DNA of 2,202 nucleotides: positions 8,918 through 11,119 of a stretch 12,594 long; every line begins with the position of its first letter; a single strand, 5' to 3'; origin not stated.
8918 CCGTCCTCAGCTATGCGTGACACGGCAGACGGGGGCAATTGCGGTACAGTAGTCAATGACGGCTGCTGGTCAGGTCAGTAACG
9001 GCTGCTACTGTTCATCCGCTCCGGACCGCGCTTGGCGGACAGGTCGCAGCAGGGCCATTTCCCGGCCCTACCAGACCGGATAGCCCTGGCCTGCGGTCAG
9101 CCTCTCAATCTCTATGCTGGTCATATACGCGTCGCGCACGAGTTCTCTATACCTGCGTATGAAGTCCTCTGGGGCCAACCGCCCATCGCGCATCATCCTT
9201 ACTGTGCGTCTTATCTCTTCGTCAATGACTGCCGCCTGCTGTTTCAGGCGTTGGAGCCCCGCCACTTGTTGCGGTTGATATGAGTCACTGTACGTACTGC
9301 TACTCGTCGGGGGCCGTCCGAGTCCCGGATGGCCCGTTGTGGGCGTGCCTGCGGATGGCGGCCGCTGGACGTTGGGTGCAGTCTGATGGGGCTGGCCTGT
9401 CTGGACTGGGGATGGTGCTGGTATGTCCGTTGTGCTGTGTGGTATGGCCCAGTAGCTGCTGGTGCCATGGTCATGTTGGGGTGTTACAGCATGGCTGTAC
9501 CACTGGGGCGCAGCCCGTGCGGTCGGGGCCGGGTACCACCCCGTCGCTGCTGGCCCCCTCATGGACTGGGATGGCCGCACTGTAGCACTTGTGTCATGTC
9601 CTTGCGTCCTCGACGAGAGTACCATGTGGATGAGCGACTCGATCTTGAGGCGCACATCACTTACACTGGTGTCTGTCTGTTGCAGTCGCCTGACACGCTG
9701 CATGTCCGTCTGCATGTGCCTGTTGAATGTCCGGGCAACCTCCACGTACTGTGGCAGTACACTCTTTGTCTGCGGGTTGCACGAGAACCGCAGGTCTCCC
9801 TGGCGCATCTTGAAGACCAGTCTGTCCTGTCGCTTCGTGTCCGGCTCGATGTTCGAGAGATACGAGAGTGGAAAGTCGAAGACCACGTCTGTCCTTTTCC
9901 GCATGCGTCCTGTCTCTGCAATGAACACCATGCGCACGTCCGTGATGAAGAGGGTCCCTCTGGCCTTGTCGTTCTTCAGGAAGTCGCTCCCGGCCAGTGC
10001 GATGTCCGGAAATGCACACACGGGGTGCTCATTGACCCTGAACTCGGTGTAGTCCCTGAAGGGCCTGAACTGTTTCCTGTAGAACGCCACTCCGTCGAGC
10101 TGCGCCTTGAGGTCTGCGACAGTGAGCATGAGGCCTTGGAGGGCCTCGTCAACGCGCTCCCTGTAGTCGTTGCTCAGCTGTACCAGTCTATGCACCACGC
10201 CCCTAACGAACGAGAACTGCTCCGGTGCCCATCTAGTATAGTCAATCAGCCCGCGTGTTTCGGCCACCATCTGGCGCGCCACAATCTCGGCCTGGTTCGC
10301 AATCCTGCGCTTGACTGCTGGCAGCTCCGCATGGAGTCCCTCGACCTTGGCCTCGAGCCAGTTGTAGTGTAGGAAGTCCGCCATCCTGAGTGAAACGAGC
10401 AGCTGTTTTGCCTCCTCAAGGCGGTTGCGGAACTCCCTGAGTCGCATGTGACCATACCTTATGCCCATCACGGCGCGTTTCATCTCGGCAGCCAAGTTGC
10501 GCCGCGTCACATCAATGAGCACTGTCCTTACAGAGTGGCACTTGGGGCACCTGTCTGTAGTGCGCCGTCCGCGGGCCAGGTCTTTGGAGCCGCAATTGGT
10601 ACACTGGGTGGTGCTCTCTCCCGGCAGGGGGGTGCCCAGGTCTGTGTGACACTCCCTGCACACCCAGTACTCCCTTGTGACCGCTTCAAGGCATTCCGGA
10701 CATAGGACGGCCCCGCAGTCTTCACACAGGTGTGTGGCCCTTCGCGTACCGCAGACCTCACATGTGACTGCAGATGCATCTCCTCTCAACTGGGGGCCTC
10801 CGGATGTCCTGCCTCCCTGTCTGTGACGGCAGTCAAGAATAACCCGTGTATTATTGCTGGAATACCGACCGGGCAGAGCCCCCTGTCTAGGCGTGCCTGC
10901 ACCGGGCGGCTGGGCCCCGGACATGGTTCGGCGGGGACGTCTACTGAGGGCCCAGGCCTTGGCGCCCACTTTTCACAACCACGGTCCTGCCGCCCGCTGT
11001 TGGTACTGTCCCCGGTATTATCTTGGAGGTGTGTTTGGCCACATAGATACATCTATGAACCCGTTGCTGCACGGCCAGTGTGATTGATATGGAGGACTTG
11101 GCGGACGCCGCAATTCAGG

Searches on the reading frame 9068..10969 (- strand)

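Call 5: search_protein_families(library=pfam, proteins=[window:9068-10969:-], max_evalue=0.1)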
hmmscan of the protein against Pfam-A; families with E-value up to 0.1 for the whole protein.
window:9068-10969:- (633 aa): 4 families
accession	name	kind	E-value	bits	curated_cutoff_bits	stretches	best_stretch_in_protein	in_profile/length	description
PF12773.13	DZR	-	1.7e-05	25.3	27.3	1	90-144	1-44/45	Double zinc ribbon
PF00643.29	zf-B_box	-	0.00053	20.5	24.1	1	69-94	5-30/42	B-box zinc finger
PF04810.20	zf-Sec23_Sec24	-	0.074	13.5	25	1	81-110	3-32/39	Sec23/Sec24 zinc finger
PF07200.18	Mod_r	-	0.076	13.4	30.1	0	562-610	89-135/146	Modifier of rudimentary (Mod(r)) protein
